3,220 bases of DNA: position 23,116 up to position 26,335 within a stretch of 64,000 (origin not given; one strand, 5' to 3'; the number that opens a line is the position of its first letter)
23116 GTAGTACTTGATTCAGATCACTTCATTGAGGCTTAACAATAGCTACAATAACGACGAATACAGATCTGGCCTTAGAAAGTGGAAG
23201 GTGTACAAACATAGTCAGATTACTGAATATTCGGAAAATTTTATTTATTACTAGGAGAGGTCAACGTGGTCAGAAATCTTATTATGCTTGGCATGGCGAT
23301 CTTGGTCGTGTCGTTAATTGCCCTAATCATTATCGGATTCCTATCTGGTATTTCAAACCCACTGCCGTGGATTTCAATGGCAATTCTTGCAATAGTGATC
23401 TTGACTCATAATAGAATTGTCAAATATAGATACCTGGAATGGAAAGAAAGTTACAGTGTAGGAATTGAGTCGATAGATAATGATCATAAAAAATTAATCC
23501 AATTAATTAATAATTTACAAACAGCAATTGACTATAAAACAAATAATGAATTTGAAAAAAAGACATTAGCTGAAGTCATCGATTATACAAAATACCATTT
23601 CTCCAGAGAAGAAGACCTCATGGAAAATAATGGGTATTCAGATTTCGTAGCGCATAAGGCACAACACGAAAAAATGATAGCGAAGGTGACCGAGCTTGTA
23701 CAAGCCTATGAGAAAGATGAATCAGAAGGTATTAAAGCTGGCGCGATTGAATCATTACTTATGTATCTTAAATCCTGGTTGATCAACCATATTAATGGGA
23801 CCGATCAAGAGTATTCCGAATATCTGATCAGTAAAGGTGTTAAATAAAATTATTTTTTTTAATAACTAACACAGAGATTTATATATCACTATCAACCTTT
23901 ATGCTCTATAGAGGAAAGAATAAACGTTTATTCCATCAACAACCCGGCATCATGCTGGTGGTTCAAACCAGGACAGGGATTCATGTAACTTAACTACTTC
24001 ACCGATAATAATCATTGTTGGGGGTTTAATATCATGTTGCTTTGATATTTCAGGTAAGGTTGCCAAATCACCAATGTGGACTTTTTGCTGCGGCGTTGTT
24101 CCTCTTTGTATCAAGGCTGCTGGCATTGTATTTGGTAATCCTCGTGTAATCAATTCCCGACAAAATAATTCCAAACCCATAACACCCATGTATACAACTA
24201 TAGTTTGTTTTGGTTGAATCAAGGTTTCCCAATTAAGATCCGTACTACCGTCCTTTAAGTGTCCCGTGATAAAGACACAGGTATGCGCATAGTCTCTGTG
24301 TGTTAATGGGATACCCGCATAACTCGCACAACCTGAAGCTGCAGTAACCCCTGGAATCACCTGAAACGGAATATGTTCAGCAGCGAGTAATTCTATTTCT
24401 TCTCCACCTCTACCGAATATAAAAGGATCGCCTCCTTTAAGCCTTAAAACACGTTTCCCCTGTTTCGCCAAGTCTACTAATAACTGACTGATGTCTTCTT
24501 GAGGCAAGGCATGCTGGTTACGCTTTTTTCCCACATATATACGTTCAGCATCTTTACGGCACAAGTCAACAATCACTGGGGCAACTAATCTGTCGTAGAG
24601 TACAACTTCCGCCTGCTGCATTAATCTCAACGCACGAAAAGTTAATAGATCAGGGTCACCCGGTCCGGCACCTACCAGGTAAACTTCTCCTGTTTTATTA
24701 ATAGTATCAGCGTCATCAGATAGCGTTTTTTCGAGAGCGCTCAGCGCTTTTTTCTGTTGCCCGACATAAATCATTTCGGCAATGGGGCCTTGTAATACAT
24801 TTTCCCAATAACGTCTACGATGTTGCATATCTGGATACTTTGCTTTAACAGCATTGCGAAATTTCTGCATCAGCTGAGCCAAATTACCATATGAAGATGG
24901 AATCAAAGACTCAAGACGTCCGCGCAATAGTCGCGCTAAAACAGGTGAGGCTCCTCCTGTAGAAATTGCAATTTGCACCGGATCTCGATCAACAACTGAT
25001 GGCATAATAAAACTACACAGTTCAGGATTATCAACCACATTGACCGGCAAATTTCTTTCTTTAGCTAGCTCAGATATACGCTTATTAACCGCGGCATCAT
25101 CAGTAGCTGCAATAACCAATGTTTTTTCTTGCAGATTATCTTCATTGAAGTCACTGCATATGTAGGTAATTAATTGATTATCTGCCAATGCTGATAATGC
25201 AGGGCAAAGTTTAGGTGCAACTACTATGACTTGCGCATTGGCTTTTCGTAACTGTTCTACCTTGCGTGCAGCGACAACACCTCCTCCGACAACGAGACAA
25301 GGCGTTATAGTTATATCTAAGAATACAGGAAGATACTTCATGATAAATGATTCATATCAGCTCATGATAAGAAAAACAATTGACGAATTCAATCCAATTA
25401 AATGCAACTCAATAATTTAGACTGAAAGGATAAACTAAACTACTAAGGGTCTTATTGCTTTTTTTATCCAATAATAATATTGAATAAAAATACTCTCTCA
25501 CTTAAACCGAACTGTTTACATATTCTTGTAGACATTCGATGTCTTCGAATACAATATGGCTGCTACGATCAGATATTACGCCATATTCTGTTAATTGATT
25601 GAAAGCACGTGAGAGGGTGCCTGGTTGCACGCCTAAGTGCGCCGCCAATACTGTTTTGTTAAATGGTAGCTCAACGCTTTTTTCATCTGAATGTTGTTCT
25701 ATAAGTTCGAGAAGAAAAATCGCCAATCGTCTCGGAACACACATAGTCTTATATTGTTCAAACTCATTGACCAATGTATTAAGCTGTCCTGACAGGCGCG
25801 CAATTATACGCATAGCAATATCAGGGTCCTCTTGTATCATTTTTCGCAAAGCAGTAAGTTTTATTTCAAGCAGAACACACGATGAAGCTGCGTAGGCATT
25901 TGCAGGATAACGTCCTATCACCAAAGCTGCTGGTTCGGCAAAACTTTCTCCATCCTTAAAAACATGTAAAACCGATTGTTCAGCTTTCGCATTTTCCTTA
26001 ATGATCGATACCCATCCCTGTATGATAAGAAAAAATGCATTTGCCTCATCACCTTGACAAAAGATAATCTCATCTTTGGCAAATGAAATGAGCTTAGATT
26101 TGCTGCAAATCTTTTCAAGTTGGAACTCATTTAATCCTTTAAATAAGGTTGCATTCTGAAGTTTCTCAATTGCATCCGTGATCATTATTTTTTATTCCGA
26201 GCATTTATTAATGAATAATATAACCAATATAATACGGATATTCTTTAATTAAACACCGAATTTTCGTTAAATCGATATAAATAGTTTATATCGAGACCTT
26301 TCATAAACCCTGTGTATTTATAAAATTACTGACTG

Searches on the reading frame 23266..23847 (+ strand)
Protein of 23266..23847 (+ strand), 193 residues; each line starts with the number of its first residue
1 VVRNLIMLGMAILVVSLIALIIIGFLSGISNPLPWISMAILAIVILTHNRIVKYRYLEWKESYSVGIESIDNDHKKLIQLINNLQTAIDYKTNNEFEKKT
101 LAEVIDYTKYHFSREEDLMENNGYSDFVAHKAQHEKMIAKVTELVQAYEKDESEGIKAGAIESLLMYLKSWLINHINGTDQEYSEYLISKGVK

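Call 55: search_protein_families(library=pfam, proteins=[window:23266-23847:+], max_evalue=0.001)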
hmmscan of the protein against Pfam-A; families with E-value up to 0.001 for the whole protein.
window:23266-23847:+ (193 aa): 1 family
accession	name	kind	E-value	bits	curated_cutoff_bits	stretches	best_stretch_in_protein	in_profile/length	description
PF01814.28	Hemerythrin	-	6.9e-15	56.1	25.3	1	66-184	2-124/127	Hemerythrin HHE cation binding domain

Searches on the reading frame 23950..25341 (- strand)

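Call 55: search_protein_families(library=pfam, proteins=[window:23950-25341:-], max_evalue=0.001)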
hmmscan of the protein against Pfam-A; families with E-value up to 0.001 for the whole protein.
window:23950-25341:- (463 aa): 4 families
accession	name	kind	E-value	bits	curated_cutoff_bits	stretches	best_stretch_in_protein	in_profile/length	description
PF00590.25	TP_methylase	-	3.7e-55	187.6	27.8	1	220-429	2-211/212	Tetrapyrrole (Corrin/Porphyrin) Methylases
PF13241.12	NAD_binding_7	-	1.3e-31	109.7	22.1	1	6-115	1-104/104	Putative NAD(P)-binding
PF10414.14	CysG_dimeriser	-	2.5e-19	69.2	23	1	150-207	1-58/58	Sirohaem synthase dimerisation region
PF14824.11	Sirohm_synth_M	-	4.5e-11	42.5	25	1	119-145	1-27/28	Sirohaem biosynthesis protein central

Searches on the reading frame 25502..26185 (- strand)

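Call 55: search_protein_families(library=pfam, proteins=[window:25502-26185:-], max_evalue=0.001)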
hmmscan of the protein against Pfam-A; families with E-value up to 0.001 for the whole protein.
window:25502-26185:- (227 aa): 3 families
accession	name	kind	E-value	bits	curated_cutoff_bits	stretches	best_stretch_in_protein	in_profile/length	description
PF00027.35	cNMP_binding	-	6.1e-19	68.2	27.5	1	33-120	2-89/89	Cyclic nucleotide-binding domain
PF13545.12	HTH_Crp_2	-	6.2e-15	55.3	27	1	153-222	2-70/70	Crp-like helix-turn-helix domain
PF13412.12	HTH_24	-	0.00029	20.8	21.9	0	179-204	22-47/48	Winged helix-turn-helix DNA-binding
